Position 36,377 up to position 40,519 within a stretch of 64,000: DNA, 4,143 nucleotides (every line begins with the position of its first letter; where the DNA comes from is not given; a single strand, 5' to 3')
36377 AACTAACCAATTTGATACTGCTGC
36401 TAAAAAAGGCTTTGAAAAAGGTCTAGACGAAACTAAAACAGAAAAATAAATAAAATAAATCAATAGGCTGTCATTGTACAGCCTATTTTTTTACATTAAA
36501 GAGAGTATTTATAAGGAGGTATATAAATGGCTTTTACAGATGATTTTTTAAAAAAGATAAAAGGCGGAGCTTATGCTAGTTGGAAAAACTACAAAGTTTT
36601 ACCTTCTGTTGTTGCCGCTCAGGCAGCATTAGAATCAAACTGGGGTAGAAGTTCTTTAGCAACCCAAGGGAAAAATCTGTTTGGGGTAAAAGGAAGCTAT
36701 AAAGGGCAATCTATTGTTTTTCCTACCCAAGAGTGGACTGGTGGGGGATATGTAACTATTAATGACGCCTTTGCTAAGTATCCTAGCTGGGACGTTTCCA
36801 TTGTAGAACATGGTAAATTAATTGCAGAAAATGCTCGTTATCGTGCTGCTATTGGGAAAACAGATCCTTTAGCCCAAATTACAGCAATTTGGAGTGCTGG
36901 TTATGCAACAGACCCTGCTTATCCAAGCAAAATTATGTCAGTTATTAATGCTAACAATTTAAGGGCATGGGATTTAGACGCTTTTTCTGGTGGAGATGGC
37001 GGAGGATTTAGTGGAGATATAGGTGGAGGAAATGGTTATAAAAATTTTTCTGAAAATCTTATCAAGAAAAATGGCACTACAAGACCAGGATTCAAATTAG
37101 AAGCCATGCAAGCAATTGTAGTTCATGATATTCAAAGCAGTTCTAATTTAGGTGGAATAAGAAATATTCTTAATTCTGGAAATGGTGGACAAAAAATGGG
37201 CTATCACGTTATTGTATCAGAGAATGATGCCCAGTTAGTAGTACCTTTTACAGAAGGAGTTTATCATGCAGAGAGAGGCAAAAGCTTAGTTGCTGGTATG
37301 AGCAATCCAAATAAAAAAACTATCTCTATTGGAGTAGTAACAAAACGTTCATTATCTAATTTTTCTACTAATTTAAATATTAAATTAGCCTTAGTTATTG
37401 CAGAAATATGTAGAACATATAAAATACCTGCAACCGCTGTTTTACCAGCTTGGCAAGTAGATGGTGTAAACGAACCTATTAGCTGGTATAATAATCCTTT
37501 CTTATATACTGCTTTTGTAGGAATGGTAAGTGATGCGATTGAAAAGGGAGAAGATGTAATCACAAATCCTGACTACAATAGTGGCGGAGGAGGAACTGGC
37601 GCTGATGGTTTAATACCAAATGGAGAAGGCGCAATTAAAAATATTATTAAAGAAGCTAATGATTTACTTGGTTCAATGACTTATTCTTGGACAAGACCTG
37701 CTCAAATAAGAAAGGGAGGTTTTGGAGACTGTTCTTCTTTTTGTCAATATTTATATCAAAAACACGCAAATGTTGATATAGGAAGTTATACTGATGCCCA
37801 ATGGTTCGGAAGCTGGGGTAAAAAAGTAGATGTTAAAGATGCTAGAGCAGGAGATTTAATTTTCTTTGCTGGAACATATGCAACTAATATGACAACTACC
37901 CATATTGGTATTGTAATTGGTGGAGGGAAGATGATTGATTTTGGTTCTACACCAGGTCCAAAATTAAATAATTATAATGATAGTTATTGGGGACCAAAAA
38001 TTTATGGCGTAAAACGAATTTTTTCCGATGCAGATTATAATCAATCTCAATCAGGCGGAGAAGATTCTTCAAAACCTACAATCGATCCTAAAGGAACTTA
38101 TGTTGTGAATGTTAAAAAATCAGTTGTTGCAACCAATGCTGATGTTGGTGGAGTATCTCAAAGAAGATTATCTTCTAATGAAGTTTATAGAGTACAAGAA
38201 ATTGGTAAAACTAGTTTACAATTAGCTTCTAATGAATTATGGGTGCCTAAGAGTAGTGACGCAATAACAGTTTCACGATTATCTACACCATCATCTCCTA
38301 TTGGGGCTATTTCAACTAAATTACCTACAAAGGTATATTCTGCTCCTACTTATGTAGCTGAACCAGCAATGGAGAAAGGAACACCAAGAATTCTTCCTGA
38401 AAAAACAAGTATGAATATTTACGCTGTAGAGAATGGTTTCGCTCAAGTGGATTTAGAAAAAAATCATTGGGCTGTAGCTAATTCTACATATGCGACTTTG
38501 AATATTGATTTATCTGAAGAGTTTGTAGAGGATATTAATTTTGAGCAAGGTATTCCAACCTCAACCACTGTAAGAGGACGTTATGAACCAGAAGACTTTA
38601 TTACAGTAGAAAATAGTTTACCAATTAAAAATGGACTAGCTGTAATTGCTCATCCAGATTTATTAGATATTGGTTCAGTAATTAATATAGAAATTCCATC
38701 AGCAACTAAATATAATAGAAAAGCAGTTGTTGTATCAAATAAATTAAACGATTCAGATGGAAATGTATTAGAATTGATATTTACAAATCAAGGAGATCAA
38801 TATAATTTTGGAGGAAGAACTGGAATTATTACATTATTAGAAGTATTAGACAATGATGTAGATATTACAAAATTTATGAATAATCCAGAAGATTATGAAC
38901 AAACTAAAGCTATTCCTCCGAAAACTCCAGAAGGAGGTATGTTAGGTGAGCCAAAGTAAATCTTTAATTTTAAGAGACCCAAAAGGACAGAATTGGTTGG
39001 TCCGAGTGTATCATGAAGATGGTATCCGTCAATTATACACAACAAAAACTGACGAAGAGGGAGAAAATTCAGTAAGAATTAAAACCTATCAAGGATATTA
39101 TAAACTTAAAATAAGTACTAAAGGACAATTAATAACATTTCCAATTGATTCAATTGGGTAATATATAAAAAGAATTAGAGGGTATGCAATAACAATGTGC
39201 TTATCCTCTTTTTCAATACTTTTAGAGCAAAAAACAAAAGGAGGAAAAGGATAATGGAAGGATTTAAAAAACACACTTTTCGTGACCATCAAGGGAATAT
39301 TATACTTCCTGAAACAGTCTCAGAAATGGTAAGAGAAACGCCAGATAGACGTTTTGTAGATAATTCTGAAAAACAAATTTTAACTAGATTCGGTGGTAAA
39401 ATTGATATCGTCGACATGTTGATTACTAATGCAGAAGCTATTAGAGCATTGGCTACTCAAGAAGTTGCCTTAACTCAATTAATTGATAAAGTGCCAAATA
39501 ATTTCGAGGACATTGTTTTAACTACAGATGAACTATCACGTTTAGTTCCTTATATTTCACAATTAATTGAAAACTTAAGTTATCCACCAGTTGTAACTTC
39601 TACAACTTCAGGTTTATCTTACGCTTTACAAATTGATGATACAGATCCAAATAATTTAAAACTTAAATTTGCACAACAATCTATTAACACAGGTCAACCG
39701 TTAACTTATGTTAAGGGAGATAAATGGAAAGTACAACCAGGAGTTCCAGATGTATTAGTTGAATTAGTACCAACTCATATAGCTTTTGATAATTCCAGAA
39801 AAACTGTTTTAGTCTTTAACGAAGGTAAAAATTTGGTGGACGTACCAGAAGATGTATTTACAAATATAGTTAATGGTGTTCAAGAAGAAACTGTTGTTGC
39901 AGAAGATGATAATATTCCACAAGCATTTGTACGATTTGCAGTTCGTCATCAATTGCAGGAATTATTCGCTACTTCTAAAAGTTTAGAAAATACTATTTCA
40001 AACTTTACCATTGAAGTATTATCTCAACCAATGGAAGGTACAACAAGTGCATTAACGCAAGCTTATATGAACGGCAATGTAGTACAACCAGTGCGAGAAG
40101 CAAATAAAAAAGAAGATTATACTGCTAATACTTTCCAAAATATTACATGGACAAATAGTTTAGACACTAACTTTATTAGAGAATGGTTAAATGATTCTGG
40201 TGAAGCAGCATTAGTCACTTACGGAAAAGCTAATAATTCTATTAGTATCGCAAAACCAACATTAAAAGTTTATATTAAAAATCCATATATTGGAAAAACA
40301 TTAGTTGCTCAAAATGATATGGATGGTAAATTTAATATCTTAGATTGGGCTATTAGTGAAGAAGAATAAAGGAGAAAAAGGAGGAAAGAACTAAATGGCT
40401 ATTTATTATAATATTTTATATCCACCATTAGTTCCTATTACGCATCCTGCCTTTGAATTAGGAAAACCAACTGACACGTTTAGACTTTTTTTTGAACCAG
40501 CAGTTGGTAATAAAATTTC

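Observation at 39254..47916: Second block of large structural-like genes, including a Tal-like hub, downstream of the lysis cassette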

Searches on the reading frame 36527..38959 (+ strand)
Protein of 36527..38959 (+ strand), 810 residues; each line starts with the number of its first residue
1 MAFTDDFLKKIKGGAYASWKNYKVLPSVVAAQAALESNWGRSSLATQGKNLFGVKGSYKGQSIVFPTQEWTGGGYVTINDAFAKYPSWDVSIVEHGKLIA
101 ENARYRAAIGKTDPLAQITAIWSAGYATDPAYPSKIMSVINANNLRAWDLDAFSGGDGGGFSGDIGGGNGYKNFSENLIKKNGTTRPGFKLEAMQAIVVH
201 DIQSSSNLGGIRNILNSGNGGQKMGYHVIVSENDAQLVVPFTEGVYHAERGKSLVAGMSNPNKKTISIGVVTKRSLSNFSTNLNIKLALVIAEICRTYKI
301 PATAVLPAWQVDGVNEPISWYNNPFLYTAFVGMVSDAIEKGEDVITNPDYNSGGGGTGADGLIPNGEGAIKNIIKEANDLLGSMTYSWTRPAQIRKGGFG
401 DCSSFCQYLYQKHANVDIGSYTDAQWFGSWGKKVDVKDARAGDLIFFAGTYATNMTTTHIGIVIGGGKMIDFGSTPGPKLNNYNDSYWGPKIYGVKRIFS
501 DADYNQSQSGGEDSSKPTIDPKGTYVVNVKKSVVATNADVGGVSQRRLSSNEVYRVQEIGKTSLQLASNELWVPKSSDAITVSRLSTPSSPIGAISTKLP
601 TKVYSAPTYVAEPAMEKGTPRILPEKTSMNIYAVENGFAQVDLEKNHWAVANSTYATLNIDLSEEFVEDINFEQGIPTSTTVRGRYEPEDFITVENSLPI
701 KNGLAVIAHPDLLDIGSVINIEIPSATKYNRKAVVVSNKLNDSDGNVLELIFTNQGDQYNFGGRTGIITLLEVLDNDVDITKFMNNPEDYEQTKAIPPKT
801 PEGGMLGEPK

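Call 10: search_protein_families(library=phrogs, proteins=[window:36527-38959:+], max_evalue=0.001)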
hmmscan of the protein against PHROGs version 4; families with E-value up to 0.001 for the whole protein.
window:36527-38959:+ (810 aa): 15 families
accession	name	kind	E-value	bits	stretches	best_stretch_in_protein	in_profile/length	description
phrog_3513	-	lysis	0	1137.6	1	1-809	640-1431/1434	endolysin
phrog_1309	-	lysis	5e-50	172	1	7-152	3-154/410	endolysin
phrog_12727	-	lysis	3.9e-42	145.9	1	5-156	4-158/393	endolysin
phrog_18032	-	lysis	1.5e-38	134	1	2-149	2-153/248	endolysin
phrog_10967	-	lysis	1.5e-31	111.1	1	1-171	1-177/266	endolysin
phrog_326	-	other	8.3e-29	101.3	1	4-148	127-277/985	tail protein with endopeptidase domain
phrog_329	-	tail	6.4e-20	72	1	366-596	531-758/949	minor tail protein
phrog_8251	-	lysis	3.4e-14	54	1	38-174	39-170/250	endolysin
phrog_10051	-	lysis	6.2e-12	46.4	1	25-147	98-215/455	endolysin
phrog_9611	-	lysis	3.6e-09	37.6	1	174-343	3-174/246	endolysin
phrog_1015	-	tail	7.1e-09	35.8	1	399-494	684-787/795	tail protein with lysin activity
phrog_25111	-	tail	5.3e-08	33.4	1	401-498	239-331/333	tail protein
phrog_400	-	tail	9.6e-08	32.4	1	319-471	489-623/654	tail protein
phrog_12508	-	unknown function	7.6e-07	29.9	1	365-471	135-231/260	-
phrog_3088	-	lysis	5.6e-06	27.3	1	195-343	25-165/248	amidase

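Call 11: search_protein_families(library=pfam, proteins=[window:36527-38959:+], max_evalue=0.01)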
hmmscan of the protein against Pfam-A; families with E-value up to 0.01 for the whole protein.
window:36527-38959:+ (810 aa): 3 families
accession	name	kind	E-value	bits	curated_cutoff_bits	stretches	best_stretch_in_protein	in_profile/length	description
PF01832.25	Glucosaminidase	-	6.5e-34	117.7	30.2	1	15-145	4-123/123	Mannosyl-glycoprotein endo-beta-N-acetylglucosaminidase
PF00877.26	NLPC_P60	-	6.7e-15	55.4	23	1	400-497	14-105/105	NlpC/P60 family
PF01510.30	Amidase_2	-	2.2e-05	25.3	26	1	194-303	5-113/131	N-acetylmuramoyl-L-alanine amidase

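Call 67: search_protein_families(library=ncbifam, proteins=[window:36527-38959:+], max_evalue=0.1)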
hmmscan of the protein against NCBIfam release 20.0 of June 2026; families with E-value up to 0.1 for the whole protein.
window:36527-38959:+ (810 aa): 17 families
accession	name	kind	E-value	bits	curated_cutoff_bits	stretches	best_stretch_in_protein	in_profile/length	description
NF038016.1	sporang_Gsm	equivalog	1.5e-30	106.7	240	1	5-149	165-316/316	sporangiospore maturation cell wall hydrolase GsmA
TIGR02541.1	flagell_FlgJ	equivalog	3.1e-24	86.3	193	1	5-142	149-292/294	flagellar assembly peptidoglycan hydrolase FlgJ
NF006361.0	PRK08581.1-3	equivalog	1.8e-20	72.9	839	2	4-151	348-503/652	amidase domain-containing protein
NF006360.0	PRK08581.1-2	equivalog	2.1e-20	72.7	605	1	4-150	410-564/709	amidase domain-containing protein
NF004974.0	PRK06347.1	equivalog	2.6e-18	66.3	701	1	7-171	153-325/592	1,4-beta-N-acetylmuramoylhydrolase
NF006359.0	PRK08581.1-1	equivalog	4.1e-18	65.4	798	1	4-149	320-472/619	amidase domain-containing protein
NF009355.0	PRK12710.1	equivalog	7.9e-16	58.1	358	1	3-145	129-278/291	flagellar rod assembly protein/muramidase FlgJ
NF009358.0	PRK12713.1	equivalog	1.5e-15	57.5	595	1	6-147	183-328/339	flagellar rod assembly protein/muramidase FlgJ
NF009357.0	PRK12712.1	equivalog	4.1e-13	49.4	606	1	6-140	199-339/344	flagellar rod assembly protein/muramidase FlgJ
NF009354.0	PRK12709.1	equivalog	5.7e-12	45.7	456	1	5-141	177-320/323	flagellar rod assembly protein/muramidase FlgJ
NF006362.0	PRK08581.1-4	equivalog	2.1e-11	43.5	620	1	22-149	255-388/541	amidase domain-containing protein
NF008096.1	PRK10838.1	equivalog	3.2e-09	36.8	186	1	401-500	94-187/189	bifunctional murein DD-endopeptidase/murein LD-carboxypeptidase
NF033742.1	NlpC_p60_RipB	exception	3.4e-06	26.9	335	1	397-475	113-182/206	NlpC/P60 family peptidoglycan endopeptidase RipB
NF007681.0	PRK10356.1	equivalog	2.6e-05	23.6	193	1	27-57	152-182/274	protein bax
NF046048.1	NlpC_P60_DIP1281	equivalog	0.00066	18.6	517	1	396-471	495-561/587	DIP1281 family NlpC/P60 protein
NF033743.1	NlpC_inact_RipD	exception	0.0083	15.6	215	1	390-473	84-158/181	NlpC/P60 family peptidoglycan-binding protein RipD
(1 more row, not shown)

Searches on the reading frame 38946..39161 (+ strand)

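Call 10: search_protein_families(library=phrogs, proteins=[window:38946-39161:+], max_evalue=0.001)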
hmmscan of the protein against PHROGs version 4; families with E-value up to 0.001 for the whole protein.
window:38946-39161:+ (71 aa): 1 family
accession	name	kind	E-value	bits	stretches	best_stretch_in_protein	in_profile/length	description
phrog_36837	-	unknown function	4.4e-53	178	1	1-71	1-71/71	-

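Call 11: search_protein_families(library=pfam, proteins=[window:38946-39161:+], max_evalue=0.01)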
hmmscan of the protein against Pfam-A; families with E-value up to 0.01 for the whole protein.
window:38946-39161:+ (71 aa): 0 families

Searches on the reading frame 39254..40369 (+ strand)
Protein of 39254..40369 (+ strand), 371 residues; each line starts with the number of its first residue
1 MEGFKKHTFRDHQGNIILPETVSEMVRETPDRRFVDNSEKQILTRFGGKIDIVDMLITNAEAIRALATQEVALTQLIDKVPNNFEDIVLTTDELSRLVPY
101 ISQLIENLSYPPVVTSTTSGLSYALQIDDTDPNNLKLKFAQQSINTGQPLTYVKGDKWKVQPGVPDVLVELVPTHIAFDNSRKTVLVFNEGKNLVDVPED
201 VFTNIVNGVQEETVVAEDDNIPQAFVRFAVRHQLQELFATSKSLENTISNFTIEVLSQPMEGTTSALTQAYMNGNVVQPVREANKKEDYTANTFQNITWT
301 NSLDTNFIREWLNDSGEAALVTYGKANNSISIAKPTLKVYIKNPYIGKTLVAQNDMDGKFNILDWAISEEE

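Call 5: search_protein_families(library=phrogs, proteins=[window:39254-40369:+], max_evalue=0.01)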
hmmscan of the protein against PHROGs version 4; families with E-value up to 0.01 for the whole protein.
window:39254-40369:+ (371 aa): 1 family
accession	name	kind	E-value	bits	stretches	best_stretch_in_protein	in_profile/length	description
phrog_37947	-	unknown function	2.7e-263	873.2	1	1-371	1-371/371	-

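Call 6: search_protein_families(library=pfam, proteins=[window:39254-40369:+], max_evalue=0.01)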
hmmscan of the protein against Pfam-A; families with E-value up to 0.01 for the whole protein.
window:39254-40369:+ (371 aa): 0 families

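Call 67: search_protein_families(library=ncbifam, proteins=[window:39254-40369:+], max_evalue=0.1)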
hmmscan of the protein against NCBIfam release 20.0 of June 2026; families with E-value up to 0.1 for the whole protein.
window:39254-40369:+ (371 aa): 1 family
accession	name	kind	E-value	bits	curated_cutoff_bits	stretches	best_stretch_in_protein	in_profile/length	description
TIGR01380.1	glut_syn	equivalog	0.044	12.8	299.05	1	175-226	99-150/312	glutathione synthase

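Call 79: search_dna_similar(query=window:39254-40369:+, collection=phages, mode=protein, max_rows=25, max_evalue=0.01)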
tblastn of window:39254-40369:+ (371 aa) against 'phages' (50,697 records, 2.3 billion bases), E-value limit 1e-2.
Records with a match: 5; places in all: 5; records where one place covers at least 80% of the query: 5.
Best place of each record, by identity: 95-99% 5.
By first word of the organism name: Enterococcus 5.
By host as written in the record: Enterococcus faecalis 2; Enterococcus faecium 2; Enterococcus faecium 374iF1 (22) 1.
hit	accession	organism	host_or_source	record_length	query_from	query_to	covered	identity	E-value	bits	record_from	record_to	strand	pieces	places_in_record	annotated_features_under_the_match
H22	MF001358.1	Enterococcus phage EF1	Enterococcus faecalis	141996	1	371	100%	98.9%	0e+0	753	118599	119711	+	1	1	hypothetical protein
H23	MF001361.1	Enterococcus phage EF5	Enterococcus faecalis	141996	1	371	100%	98.9%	0e+0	753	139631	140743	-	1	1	hypothetical protein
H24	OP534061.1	Enterococcus phage H1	Enterococcus faecium 374iF1 (22)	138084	1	371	100%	98.4%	0e+0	749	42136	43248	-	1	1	hypothetical protein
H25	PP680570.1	Enterococcus phage VRE9_4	Enterococcus faecium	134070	1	371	100%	98.4%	0e+0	747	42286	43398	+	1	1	hypothetical protein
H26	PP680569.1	Enterococcus phage VRE9_3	Enterococcus faecium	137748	1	371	100%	98.1%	0e+0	747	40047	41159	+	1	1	hypothetical protein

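Call 87: search_protein_representatives(protein=window:39254-40369:+)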
Query: 371 residues. Proteins with E-value up to 0.001 (for the whole library): 23; up to 1e-10: 16; up to 1e-30: 13. The best 23 are listed.
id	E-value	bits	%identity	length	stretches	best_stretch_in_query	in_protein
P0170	1.0e-240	813.8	100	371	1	1-371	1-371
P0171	1.6e-96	339.8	46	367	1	1-368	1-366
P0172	2.0e-85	303.3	43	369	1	1-368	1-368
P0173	1.8e-84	300.2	41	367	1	1-369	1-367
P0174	3.3e-80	286.1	42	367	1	1-368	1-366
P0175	1.3e-72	261.1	39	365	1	3-369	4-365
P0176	4.6e-64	233.0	37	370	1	1-369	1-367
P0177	5.9e-64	232.7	38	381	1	1-366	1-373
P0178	4.4e-62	226.5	35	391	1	2-370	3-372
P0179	1.9e-58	214.5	37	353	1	1-369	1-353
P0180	7.8e-54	199.4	35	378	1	1-369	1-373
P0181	8.8e-53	195.9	36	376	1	1-369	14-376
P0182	2.1e-46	174.9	43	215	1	1-209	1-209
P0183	2.6e-12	62.8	40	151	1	3-138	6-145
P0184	4.0e-12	62.2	35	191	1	5-140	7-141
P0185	2.3e-11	59.8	34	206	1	4-168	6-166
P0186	2.2e-08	49.9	30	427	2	266-369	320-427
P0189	9.4e-07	44.6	28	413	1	12-368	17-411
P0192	9.1e-04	34.7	29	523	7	235-314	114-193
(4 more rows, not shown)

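Call 88: search_protein_families(library=pfam, proteins=[P0186, P0189, P0192, P0185, P0184, P0178, P0181], max_evalue=0.01)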
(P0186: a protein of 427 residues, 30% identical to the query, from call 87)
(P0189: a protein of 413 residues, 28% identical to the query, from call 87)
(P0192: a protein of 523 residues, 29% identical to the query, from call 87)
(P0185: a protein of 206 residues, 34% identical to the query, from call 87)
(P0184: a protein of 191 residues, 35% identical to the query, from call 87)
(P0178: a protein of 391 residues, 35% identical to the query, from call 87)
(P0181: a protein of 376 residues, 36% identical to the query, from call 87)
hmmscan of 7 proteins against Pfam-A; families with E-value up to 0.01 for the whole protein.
P0186 (427 aa): 0 families

P0189 (413 aa): 0 families

P0192 (523 aa): 5 families
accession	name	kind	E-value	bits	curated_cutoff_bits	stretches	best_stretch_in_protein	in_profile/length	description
PF22830.1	CATSPERB_head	-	3.3e-13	50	27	0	441-493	10-62/179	CATSPERB head domain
PF21337.3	Peptidase_M17_N_1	-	2e-12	47.7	27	0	61-98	20-57/118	M17 aminopeptidase, N-terminal domain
PF24489.1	Ig_J_second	-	2.8e-06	27.8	27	0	38-72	58-92/105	Tip attachment protein J second Ig-like domain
PF20618.3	GPD_NAD_C_bact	-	6.8e-05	23.8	27.6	0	38-51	11-24/66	Bacterial GPD, NAD-dependent C-terminal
PF10996.14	Beta-Casp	-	0.0057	17.6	27.7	0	49-62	104-117/120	Beta-Casp domain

P0185 (206 aa): 0 families

P0184 (191 aa): 0 families

P0178 (391 aa): 0 families

P0181 (376 aa): 0 families
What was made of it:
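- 39254..40369 (+): A371: clade-restricted accessory tail-tip protein, with a conserved N-terminal ~130 aa and a C-terminal part missing from the short forms. No Pfam hit (calls 6, 88).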
